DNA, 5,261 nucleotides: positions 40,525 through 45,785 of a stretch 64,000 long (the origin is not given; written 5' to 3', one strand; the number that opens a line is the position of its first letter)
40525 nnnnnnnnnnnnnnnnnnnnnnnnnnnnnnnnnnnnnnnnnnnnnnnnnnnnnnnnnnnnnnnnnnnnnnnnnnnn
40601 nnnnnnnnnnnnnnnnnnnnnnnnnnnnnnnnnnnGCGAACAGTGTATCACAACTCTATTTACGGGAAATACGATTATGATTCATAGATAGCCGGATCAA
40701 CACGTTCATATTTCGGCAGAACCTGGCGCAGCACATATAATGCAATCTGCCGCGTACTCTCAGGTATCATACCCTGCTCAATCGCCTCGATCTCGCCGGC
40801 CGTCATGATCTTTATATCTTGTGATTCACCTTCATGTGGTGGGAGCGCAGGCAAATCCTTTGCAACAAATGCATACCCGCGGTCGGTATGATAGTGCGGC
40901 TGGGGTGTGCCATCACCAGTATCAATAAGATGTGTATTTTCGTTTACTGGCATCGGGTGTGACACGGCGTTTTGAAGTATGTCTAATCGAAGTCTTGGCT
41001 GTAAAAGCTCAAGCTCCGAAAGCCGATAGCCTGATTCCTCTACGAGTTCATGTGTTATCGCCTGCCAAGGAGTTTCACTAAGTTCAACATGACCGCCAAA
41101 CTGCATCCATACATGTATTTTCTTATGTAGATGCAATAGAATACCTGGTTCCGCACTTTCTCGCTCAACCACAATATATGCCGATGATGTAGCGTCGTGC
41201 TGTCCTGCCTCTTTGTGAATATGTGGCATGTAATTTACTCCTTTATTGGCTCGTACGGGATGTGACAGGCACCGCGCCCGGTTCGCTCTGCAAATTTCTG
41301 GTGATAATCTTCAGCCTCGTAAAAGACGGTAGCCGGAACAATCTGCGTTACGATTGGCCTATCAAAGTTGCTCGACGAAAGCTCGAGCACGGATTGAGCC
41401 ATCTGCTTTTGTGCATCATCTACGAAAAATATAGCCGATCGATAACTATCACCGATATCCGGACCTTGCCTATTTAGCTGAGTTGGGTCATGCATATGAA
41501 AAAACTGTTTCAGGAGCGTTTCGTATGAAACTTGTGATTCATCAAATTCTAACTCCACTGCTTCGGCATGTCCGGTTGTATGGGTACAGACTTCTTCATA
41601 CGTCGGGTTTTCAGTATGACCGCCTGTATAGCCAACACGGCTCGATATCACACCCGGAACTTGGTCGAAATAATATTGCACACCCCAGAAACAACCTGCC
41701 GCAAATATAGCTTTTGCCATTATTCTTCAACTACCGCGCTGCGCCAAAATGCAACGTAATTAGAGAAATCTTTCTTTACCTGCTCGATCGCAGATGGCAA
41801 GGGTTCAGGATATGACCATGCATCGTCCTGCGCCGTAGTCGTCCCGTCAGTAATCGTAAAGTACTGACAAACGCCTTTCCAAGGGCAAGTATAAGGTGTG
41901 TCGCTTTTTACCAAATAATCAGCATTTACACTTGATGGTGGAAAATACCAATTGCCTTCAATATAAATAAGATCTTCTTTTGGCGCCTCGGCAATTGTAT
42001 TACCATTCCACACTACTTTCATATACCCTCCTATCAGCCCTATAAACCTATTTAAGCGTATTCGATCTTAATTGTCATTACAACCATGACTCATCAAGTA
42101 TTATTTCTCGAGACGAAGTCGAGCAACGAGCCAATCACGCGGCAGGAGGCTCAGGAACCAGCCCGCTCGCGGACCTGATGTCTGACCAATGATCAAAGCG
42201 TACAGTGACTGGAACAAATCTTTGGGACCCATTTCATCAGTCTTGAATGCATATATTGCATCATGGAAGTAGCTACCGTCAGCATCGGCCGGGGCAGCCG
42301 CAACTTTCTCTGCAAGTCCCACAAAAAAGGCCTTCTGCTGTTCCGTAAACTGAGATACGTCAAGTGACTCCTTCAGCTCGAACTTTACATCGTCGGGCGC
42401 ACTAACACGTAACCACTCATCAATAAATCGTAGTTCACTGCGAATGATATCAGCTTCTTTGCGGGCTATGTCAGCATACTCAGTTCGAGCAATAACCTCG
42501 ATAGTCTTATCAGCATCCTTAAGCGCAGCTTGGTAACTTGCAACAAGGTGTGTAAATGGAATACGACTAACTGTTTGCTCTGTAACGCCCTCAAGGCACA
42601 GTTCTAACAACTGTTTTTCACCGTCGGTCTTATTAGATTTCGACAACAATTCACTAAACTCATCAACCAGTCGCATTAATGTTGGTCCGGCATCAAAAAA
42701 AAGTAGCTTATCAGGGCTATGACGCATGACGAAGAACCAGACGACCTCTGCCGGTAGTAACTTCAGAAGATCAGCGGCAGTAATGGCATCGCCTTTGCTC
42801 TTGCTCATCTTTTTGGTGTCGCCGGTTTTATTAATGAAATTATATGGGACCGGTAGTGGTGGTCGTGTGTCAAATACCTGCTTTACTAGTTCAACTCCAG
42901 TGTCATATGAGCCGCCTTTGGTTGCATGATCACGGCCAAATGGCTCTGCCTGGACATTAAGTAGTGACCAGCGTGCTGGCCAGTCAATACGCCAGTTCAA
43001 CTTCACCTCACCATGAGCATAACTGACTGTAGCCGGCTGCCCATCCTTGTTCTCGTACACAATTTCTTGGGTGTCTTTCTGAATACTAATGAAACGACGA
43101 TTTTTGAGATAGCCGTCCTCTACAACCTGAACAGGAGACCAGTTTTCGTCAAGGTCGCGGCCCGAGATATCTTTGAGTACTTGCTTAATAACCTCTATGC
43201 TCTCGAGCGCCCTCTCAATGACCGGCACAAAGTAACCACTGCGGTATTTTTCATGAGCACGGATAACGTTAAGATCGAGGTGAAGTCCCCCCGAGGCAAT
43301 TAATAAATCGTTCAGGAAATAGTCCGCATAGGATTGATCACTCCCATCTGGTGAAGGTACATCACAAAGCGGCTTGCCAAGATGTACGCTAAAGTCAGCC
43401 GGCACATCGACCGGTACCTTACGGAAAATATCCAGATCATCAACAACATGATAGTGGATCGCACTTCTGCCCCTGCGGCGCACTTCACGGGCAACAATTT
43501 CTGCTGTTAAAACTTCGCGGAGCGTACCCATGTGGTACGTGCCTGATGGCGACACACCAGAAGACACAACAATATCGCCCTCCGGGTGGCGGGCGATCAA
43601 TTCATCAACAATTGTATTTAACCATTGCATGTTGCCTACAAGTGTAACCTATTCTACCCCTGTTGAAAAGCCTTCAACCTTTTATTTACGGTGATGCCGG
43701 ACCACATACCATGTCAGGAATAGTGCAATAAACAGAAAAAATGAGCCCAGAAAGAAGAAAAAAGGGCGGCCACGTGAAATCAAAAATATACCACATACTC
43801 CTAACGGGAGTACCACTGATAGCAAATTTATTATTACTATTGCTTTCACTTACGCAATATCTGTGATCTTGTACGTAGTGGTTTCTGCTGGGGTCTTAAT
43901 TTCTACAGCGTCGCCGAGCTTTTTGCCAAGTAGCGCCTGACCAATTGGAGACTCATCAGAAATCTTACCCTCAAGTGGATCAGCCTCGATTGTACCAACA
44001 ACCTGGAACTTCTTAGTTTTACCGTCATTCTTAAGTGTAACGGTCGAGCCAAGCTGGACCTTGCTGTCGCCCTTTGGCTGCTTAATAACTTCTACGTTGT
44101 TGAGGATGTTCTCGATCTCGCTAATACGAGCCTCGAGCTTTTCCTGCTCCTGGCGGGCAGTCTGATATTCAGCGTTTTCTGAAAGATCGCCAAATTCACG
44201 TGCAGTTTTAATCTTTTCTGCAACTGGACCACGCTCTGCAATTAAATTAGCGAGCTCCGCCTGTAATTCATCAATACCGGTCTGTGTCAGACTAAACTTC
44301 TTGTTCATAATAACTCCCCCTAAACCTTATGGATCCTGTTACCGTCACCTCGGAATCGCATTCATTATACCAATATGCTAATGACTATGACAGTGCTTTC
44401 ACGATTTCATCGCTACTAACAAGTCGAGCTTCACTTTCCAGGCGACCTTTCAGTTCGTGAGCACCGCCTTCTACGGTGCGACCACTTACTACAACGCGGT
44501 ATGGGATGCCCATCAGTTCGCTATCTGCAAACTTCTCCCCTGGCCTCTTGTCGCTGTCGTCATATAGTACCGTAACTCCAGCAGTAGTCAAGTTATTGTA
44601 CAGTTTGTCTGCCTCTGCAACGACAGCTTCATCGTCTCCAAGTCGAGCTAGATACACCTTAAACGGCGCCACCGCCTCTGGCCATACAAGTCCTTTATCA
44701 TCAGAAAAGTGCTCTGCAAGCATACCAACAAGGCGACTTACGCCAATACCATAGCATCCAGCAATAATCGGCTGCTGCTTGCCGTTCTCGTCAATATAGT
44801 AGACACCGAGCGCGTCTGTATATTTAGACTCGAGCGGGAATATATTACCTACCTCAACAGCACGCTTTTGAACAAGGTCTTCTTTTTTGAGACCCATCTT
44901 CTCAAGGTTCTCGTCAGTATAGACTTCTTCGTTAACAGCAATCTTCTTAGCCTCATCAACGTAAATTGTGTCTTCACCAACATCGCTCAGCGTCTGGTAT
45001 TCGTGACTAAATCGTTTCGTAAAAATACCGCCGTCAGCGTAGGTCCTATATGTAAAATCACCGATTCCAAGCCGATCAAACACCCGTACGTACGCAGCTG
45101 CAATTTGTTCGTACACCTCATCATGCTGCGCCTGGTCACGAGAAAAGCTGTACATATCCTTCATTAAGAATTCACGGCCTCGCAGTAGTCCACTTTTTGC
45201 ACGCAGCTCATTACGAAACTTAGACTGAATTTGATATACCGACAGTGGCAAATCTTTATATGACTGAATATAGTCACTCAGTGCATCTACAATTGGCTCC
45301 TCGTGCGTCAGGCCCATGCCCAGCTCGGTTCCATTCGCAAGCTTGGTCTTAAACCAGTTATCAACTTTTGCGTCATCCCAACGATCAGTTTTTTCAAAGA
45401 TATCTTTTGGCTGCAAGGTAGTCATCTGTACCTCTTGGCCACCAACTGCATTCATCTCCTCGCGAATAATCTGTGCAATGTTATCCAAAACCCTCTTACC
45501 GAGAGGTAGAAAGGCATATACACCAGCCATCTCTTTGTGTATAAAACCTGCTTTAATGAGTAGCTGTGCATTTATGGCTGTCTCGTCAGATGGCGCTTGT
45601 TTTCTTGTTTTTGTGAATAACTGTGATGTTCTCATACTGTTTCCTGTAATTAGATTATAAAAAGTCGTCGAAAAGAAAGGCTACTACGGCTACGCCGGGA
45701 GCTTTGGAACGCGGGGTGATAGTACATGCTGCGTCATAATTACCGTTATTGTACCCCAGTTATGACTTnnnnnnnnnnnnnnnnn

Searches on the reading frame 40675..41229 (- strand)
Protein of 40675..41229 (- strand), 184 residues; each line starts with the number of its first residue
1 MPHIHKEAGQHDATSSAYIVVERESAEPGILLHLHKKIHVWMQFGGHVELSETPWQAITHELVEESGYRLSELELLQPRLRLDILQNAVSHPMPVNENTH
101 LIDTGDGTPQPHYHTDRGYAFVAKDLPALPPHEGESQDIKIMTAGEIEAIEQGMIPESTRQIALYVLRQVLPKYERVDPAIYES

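Call 58: search_protein_families(library=pfam, proteins=[window:40675-41229:-], max_evalue=0.00001)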
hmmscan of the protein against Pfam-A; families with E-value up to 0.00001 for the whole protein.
window:40675-41229:- (184 aa): 1 family
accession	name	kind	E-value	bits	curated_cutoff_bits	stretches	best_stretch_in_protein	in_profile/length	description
PF00293.34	NUDIX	-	3.9e-07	30.6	21.1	1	16-147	5-118/134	NUDIX domain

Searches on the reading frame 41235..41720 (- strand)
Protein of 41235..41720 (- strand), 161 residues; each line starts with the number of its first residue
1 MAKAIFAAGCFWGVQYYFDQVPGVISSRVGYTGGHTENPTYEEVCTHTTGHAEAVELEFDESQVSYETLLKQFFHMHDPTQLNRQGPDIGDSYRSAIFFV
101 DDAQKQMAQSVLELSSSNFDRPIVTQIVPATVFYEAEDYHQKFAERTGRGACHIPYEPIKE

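Call 58: search_protein_families(library=pfam, proteins=[window:41235-41720:-], max_evalue=0.00001)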
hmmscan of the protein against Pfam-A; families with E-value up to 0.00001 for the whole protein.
window:41235-41720:- (161 aa): 1 family
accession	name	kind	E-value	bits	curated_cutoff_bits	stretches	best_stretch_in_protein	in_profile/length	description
PF01625.27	PMSR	-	4.8e-63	212.4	23.7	1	3-153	1-153/153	Peptide methionine sulfoxide reductase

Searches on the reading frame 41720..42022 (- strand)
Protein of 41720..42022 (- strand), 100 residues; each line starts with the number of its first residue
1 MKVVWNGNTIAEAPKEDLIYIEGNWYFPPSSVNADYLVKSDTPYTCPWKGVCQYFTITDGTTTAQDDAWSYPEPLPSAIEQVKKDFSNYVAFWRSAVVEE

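Call 58: search_protein_families(library=pfam, proteins=[window:41720-42022:-], max_evalue=0.00001)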
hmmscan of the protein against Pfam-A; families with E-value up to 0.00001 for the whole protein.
window:41720-42022:- (100 aa): 1 family
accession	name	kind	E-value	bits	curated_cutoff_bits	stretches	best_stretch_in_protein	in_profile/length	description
PF04248.19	NTP_transf_9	-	5.2e-23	81.1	22.1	1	1-94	1-92/93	Domain of unknown function (DUF427)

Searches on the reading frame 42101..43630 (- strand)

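Call 58: search_protein_families(library=pfam, proteins=[window:42101-43630:-], max_evalue=0.00001)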
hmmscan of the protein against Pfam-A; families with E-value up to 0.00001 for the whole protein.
window:42101-43630:- (509 aa): 1 family
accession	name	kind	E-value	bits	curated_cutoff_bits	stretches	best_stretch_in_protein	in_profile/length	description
PF01921.24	tRNA-synt_1f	-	1.6e-91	307.3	27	1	2-340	2-348/360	tRNA synthetases class I (K)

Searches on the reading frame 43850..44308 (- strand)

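Call 59: search_protein_families(library=pfam, proteins=[window:43850-44308:-], max_evalue=0.00001)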
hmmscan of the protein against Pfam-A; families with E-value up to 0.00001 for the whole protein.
window:43850-44308:- (152 aa): 2 families
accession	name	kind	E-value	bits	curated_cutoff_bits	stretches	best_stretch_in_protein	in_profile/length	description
PF01272.25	GreA_GreB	-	9.5e-25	86.8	26.9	1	81-151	3-75/77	Transcription elongation factor, GreA/GreB, C-term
PF03449.20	GreA_GreB_N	-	6.5e-24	84.4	24.5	1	7-74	3-71/71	Transcription elongation factor, N-terminal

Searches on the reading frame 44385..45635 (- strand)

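Call 59: search_protein_families(library=pfam, proteins=[window:44385-45635:-], max_evalue=0.00001)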
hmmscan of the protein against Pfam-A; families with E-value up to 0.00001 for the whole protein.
window:44385-45635:- (416 aa): 2 families
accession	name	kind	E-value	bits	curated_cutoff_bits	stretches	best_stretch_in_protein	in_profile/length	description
PF00587.30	tRNA-synt_2b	-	1.1e-26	94.4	29.3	1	95-309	1-178/179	tRNA synthetase class II core domain (G, H, P, S and T)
PF03129.25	HGTP_anticodon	-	9.1e-16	58.2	21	1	326-415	1-91/94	Anticodon binding domain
